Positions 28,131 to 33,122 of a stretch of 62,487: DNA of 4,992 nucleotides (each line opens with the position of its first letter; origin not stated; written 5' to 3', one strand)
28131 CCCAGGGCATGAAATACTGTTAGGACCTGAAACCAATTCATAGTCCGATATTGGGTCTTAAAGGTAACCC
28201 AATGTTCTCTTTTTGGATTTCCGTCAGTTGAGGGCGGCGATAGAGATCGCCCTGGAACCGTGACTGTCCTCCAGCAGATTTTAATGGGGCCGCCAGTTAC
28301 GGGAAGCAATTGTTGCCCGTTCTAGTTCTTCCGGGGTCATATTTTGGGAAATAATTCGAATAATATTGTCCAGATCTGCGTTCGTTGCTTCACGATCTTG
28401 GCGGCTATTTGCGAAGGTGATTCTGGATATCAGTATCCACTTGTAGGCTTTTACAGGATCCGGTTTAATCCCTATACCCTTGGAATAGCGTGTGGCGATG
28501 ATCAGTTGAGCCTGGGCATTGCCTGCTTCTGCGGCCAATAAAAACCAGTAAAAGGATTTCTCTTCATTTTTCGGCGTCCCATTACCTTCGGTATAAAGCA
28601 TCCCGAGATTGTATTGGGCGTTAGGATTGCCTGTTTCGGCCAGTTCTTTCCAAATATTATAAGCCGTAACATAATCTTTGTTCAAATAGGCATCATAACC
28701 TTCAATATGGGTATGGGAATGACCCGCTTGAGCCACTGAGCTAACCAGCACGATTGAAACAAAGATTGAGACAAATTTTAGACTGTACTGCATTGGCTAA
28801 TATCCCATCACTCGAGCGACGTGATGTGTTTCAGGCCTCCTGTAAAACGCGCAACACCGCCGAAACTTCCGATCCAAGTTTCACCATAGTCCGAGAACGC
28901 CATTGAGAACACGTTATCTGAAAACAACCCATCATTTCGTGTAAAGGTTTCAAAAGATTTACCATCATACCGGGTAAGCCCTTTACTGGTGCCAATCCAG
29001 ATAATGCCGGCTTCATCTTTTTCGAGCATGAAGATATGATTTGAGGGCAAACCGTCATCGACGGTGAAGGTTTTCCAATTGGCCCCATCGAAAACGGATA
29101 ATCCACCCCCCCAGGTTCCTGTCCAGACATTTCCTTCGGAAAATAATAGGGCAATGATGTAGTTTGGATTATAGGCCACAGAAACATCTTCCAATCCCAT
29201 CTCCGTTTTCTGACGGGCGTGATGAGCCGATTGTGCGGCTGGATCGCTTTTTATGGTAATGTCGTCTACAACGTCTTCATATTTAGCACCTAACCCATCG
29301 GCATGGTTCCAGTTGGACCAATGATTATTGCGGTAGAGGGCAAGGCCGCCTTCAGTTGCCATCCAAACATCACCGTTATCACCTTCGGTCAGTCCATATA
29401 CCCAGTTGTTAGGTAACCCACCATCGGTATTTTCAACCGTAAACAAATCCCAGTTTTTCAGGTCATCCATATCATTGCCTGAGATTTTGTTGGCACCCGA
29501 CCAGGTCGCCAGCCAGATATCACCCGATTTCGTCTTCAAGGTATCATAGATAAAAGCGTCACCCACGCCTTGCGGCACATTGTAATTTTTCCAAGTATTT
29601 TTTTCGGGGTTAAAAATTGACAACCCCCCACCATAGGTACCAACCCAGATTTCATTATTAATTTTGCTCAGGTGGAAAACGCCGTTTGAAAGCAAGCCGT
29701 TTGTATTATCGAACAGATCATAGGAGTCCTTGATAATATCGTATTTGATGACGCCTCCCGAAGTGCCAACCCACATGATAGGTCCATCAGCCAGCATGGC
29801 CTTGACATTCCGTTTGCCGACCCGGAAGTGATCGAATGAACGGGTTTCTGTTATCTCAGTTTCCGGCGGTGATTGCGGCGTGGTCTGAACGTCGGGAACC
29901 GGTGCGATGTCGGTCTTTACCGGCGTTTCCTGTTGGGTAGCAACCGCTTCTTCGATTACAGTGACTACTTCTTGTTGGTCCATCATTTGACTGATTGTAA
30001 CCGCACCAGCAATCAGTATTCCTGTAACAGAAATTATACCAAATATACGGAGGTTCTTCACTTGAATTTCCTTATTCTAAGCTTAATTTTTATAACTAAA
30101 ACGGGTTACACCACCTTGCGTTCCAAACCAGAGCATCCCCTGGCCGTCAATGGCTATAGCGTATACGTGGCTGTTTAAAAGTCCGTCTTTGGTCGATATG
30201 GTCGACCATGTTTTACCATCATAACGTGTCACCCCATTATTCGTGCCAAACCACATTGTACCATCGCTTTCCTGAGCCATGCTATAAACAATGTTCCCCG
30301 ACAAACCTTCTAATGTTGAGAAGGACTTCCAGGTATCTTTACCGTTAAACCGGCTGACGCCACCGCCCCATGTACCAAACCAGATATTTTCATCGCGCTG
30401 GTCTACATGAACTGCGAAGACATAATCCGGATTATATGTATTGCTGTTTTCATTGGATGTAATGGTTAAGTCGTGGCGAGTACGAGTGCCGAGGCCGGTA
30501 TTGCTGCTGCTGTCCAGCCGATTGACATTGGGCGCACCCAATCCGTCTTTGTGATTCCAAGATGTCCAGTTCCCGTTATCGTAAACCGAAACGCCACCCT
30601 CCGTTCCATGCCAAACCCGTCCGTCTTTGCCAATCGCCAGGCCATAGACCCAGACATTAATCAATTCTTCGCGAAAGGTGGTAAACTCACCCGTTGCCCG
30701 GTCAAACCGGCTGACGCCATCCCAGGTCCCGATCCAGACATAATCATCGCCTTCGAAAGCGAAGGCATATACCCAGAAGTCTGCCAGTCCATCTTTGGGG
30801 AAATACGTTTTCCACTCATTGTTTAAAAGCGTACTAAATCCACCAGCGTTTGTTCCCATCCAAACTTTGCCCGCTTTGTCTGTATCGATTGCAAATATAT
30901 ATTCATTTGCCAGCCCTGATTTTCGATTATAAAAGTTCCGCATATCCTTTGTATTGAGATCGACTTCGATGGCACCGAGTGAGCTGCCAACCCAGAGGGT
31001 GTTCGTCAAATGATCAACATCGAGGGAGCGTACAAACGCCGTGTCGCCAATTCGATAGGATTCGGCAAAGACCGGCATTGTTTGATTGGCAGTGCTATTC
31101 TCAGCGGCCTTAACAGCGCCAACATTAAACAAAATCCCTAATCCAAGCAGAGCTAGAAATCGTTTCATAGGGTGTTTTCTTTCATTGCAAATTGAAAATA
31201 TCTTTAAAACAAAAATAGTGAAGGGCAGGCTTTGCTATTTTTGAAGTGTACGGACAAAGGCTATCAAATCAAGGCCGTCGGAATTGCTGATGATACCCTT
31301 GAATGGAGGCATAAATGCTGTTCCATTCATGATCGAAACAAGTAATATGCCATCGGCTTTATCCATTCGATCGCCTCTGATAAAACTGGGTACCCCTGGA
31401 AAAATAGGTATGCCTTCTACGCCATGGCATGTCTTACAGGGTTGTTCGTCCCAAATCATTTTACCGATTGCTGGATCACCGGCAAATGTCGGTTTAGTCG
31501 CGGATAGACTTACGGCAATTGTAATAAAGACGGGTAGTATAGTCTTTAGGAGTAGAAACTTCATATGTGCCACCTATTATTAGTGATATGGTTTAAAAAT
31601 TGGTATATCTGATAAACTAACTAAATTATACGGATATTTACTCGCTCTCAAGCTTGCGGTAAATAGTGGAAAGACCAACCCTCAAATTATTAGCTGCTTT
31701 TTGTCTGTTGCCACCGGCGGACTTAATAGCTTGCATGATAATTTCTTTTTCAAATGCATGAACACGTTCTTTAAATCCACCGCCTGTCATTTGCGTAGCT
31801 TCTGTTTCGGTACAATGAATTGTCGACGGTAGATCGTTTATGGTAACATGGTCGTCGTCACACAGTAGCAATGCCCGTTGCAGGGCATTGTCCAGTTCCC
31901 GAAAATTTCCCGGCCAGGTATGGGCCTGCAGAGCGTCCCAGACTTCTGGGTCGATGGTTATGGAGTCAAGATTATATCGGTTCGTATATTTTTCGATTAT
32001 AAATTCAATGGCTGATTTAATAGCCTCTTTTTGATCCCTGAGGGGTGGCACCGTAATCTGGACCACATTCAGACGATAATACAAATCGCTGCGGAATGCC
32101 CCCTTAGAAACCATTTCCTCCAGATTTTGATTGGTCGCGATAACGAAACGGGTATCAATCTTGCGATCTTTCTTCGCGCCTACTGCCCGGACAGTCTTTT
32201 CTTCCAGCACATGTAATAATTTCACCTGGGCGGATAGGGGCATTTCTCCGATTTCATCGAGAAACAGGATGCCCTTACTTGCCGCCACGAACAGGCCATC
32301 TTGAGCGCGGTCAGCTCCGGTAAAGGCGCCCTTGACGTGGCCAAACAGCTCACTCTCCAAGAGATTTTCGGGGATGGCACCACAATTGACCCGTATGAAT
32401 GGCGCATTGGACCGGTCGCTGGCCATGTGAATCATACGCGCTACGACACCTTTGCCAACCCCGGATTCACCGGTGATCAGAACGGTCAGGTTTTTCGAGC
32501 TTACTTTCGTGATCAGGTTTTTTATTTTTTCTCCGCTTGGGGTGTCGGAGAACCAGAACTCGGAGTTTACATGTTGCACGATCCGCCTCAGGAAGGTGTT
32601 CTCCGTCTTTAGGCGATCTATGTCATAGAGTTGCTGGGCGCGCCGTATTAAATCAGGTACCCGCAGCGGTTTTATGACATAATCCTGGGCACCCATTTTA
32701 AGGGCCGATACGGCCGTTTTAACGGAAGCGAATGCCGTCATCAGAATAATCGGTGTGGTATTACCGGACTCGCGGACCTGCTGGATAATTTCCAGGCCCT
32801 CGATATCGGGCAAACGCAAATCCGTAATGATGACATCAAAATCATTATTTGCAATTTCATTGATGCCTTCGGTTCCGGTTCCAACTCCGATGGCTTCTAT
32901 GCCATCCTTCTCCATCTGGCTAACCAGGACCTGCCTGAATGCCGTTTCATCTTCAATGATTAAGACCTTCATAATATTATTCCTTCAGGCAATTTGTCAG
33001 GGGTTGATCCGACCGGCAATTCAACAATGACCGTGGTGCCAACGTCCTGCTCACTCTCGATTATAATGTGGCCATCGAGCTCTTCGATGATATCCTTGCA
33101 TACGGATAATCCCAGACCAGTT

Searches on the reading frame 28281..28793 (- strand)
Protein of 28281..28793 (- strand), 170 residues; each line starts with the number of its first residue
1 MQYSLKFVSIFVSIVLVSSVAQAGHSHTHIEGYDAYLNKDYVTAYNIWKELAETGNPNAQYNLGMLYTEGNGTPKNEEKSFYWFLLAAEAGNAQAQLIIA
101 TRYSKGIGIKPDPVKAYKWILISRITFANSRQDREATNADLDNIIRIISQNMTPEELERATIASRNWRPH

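Call 81: search_protein_families(library=pfam, proteins=[window:28281-28793:-], max_evalue=0.00001)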
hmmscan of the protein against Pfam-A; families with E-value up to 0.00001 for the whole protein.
window:28281-28793:- (170 aa): 1 family
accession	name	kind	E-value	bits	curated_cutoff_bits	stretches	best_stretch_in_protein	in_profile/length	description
PF08238.18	Sel1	-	2e-18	66.5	30.7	1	57-92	1-36/36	Sel1 repeat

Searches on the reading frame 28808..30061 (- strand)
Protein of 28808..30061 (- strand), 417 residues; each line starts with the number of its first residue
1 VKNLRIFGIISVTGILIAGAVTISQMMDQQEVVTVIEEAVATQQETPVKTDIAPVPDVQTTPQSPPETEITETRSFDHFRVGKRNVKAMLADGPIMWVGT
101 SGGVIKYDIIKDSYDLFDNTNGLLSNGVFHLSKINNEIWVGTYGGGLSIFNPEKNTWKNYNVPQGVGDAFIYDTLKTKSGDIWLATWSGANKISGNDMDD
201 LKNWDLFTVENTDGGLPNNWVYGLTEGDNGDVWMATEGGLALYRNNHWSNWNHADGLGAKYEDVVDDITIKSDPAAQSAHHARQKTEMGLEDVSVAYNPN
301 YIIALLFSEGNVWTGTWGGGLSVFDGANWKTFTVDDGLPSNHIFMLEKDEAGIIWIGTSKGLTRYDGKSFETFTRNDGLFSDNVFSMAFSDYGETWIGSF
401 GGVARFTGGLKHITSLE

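Call 25: search_protein_families(library=pfam, proteins=[window:28808-30061:-], max_evalue=0.001)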
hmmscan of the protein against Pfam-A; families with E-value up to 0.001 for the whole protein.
window:28808-30061:- (417 aa): 1 family
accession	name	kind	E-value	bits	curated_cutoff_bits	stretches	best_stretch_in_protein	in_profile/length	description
PF07494.17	Reg_prop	-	3.7e-20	69.9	20.4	0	337-359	1-23/24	Two component regulator propeller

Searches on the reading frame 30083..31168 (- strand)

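Call 25: search_protein_families(library=pfam, proteins=[window:30083-31168:-], max_evalue=0.001)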
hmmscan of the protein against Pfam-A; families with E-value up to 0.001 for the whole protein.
window:30083-31168:- (361 aa): 1 family
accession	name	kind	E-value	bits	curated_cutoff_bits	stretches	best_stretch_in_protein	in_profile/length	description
PF07494.17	Reg_prop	-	8.7e-23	77.9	20.4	2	288-311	1-24/24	Two component regulator propeller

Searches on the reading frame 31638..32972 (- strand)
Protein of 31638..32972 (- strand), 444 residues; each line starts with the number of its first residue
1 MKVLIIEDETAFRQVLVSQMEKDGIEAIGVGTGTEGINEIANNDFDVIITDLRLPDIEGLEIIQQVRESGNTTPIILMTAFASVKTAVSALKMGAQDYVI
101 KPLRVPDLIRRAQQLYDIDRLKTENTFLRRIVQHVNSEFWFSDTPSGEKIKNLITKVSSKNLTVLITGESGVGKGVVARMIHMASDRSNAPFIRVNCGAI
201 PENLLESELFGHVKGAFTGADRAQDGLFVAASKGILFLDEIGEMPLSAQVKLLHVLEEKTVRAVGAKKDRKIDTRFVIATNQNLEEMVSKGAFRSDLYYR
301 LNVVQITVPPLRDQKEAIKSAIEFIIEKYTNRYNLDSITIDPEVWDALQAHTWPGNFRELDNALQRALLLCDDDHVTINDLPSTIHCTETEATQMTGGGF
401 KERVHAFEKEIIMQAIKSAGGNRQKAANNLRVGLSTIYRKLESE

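Call 81: search_protein_families(library=pfam, proteins=[window:31638-32972:-], max_evalue=0.00001)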
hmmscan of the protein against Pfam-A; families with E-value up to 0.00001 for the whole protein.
window:31638-32972:- (444 aa): 8 families
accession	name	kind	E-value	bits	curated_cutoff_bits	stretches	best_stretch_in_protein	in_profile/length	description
PF00158.32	Sigma54_activat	-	4.5e-68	228.6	20.2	1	146-306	7-167/168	Sigma-54 interaction domain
PF00072.30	Response_reg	-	4.7e-27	94.8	30.2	1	3-111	1-109/111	Response regulator receiver domain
PF14532.12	Sigma54_activ_2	-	4.1e-20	72.9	25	1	148-311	8-138/138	Sigma-54 interaction domain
PF25601.1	AAA_lid_14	-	2.1e-17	63.1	27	1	312-394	1-83/87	AAA+ ATPase lid domain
PF02954.25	HTH_8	-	4.8e-11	42.6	22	1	407-442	5-40/42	Bacterial regulatory protein, Fis family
PF07728.20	AAA_5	-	1.5e-08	35.2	22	1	164-284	2-125/139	AAA domain (dynein-related subfamily)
PF00004.35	AAA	-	6.5e-07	30.3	21.2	1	164-282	1-110/131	ATPase family associated with various cellular activities (AAA)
PF07724.20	AAA_2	-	1.1e-06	29.2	27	1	162-284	4-127/166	AAA domain (Cdc48 subfamily)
